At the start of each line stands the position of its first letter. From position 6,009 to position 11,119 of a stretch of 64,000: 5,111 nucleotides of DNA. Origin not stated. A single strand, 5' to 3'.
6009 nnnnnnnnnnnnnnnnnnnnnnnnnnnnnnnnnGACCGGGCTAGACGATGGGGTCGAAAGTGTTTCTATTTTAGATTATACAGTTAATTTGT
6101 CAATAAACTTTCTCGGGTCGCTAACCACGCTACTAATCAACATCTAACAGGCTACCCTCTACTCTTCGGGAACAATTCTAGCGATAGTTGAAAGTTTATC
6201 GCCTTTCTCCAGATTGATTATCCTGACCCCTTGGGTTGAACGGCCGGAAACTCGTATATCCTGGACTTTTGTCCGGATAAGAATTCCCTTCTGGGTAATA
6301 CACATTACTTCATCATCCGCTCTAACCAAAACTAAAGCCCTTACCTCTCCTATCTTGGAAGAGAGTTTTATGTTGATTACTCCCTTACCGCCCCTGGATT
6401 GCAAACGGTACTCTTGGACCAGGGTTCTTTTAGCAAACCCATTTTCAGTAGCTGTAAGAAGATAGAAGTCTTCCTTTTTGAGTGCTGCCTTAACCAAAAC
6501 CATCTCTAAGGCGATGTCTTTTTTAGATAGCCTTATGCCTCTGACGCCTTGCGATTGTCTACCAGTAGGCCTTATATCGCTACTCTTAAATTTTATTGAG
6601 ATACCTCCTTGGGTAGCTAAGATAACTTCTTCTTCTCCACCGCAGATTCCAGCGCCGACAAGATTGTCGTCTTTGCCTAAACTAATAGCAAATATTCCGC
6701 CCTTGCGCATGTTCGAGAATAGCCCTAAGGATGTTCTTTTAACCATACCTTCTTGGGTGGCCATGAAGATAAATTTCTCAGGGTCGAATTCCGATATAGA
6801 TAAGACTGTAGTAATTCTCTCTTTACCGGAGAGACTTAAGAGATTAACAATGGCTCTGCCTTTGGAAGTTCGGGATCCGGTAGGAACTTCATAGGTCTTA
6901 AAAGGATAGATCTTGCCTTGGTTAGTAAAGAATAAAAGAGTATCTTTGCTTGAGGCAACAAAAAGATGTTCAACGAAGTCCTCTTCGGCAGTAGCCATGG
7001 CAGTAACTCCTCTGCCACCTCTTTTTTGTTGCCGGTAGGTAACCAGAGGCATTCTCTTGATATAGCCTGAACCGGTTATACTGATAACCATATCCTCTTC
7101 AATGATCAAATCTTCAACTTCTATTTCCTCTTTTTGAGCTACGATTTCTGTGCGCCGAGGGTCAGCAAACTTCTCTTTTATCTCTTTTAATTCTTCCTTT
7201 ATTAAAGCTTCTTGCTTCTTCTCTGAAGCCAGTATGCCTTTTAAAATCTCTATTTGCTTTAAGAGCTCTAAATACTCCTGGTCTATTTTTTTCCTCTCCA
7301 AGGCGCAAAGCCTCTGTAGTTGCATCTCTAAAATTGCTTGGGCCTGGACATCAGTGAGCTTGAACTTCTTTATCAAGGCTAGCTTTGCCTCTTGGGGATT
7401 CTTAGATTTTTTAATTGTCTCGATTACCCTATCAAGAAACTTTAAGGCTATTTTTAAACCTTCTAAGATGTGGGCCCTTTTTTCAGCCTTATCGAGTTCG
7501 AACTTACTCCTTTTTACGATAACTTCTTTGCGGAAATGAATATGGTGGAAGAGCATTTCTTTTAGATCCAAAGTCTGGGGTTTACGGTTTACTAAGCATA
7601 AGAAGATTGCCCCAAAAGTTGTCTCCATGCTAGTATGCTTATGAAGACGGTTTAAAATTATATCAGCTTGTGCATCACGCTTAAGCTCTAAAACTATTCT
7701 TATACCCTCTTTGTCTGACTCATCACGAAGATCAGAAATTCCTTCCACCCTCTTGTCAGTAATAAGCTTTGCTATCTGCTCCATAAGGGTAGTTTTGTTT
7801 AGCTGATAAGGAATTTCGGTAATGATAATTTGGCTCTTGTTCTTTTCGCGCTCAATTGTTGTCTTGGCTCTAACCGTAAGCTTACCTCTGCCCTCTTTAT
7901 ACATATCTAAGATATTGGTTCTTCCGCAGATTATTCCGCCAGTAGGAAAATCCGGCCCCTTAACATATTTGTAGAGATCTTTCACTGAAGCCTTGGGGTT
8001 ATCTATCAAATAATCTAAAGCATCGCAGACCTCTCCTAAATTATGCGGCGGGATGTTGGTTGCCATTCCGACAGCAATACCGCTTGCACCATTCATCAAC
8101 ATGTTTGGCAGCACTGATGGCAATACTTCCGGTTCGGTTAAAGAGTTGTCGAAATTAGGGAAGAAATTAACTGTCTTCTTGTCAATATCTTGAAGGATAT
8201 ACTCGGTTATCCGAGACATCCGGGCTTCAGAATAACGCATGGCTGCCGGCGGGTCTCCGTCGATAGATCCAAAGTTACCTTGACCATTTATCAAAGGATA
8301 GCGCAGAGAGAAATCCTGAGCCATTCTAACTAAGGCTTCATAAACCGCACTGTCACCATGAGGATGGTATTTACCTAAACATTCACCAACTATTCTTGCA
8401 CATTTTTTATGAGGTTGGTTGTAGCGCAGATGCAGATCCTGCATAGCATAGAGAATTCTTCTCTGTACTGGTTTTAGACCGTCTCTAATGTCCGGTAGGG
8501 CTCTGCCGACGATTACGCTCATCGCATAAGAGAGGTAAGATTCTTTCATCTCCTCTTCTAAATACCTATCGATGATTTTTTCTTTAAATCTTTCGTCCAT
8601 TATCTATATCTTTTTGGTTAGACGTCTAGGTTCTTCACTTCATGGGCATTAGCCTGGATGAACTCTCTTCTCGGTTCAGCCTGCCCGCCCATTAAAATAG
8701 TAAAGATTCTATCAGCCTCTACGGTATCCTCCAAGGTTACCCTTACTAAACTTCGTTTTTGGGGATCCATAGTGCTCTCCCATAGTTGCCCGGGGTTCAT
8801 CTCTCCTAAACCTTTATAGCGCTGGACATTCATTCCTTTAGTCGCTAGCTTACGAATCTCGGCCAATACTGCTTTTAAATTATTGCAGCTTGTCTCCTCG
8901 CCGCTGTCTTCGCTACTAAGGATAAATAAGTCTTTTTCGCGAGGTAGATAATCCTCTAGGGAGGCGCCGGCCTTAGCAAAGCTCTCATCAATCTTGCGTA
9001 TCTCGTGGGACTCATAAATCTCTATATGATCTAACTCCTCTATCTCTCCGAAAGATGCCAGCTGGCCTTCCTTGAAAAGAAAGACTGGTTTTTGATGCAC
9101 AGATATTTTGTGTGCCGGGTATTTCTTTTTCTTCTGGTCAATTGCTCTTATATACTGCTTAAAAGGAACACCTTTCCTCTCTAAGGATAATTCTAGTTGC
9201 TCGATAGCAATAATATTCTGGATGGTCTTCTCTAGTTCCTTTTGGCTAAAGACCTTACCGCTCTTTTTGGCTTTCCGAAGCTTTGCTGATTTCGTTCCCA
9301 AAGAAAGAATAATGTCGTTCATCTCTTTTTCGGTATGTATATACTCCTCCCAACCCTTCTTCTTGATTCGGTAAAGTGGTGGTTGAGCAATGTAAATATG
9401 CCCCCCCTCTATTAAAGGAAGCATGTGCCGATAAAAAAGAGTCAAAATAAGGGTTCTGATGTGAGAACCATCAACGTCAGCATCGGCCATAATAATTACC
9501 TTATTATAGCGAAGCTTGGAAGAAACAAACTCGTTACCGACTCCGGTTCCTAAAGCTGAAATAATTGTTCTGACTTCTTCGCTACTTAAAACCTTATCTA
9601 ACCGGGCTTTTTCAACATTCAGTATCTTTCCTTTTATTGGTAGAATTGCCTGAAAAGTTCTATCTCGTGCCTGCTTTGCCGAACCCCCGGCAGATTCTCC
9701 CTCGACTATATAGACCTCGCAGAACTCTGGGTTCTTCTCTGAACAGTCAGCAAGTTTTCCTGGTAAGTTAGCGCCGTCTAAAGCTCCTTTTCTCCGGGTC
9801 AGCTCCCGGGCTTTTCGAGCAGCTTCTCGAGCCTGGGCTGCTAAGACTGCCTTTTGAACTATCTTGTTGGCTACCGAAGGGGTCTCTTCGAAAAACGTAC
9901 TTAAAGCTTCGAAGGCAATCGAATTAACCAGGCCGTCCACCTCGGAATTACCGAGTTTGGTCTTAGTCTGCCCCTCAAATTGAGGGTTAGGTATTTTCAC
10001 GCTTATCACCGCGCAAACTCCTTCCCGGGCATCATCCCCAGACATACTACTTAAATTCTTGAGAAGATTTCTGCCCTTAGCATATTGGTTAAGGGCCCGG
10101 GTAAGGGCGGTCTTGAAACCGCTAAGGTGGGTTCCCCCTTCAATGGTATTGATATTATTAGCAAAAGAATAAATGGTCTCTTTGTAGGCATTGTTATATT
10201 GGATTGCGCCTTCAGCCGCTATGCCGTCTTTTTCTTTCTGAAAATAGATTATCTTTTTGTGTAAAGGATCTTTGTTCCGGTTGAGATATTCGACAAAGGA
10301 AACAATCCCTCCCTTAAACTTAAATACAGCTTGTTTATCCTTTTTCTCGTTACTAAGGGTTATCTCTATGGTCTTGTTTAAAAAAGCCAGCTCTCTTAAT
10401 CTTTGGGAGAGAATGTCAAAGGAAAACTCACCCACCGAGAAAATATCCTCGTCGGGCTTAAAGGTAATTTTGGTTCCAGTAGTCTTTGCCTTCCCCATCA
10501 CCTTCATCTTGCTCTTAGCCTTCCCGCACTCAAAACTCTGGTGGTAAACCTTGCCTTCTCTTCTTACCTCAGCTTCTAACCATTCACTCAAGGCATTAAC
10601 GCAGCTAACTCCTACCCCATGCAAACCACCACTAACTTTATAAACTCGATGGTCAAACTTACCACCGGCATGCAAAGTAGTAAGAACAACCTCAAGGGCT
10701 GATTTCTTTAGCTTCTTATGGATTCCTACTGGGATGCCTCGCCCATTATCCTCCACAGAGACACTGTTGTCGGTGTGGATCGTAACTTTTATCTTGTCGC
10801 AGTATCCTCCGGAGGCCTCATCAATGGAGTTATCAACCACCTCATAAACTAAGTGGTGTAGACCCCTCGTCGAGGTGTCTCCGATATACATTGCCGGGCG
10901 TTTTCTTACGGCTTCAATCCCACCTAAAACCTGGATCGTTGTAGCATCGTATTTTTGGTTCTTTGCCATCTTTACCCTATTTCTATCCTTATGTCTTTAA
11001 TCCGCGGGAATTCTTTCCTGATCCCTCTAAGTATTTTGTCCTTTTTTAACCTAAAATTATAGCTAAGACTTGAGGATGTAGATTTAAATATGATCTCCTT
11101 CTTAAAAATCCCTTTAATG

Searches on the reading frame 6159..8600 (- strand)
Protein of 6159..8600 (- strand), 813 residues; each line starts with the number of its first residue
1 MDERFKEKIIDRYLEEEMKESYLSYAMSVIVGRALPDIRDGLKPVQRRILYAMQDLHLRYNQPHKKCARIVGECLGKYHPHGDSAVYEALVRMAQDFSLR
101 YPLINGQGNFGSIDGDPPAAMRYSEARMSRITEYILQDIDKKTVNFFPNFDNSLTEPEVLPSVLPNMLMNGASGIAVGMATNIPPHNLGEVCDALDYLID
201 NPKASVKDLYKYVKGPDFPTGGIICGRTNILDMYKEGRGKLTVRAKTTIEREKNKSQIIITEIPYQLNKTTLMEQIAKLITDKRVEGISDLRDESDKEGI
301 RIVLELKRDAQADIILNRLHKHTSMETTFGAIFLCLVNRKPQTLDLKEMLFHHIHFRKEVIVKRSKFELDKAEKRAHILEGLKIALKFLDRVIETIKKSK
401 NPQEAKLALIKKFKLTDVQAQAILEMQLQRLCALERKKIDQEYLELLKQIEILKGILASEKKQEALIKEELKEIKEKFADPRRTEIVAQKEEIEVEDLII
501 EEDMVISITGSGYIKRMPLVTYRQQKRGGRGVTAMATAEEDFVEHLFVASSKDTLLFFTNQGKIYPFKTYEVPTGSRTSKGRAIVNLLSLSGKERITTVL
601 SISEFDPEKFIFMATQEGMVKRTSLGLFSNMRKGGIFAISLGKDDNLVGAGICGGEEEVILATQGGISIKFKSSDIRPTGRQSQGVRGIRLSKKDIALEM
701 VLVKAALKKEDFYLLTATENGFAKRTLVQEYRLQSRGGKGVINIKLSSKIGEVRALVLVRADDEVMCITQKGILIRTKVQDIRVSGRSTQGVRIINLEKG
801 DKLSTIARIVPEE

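Call 74: search_protein_families(library=pfam, proteins=[window:6159-8600:-], max_evalue=0.00001)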
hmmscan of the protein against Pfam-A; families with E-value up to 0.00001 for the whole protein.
window:6159-8600:- (813 aa): 2 families
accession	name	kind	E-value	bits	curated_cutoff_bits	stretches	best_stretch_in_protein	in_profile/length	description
PF00521.26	DNA_topoisoIV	-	9.8e-166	552.3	31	1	33-472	1-432/432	DNA gyrase/topoisomerase IV, subunit A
PF03989.18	DNA_gyraseA_C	-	1.7e-71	235.8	27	6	763-808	1-46/48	DNA gyrase C-terminal domain, beta-propeller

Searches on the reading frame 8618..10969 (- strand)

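Call 74: search_protein_families(library=pfam, proteins=[window:8618-10969:-], max_evalue=0.00001)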
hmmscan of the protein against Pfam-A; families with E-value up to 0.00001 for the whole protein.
window:8618-10969:- (783 aa): 4 families
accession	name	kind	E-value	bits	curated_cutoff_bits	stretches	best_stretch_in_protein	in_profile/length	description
PF00204.31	DNA_gyraseB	-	4.1e-61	205.9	27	1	221-389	1-172/173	DNA gyrase B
PF00986.26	DNA_gyraseB_C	-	2.4e-29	101.7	29.8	1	711-772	2-63/63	DNA gyrase B subunit, carboxyl terminus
PF01751.28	Toprim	-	1.2e-19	70.7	23.1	1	418-529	1-95/96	Toprim domain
PF02518.31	HATPase_c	-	7.6e-17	62.2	26.4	1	35-174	4-109/111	Histidine kinase-, DNA gyrase B-, and HSP90-like ATPase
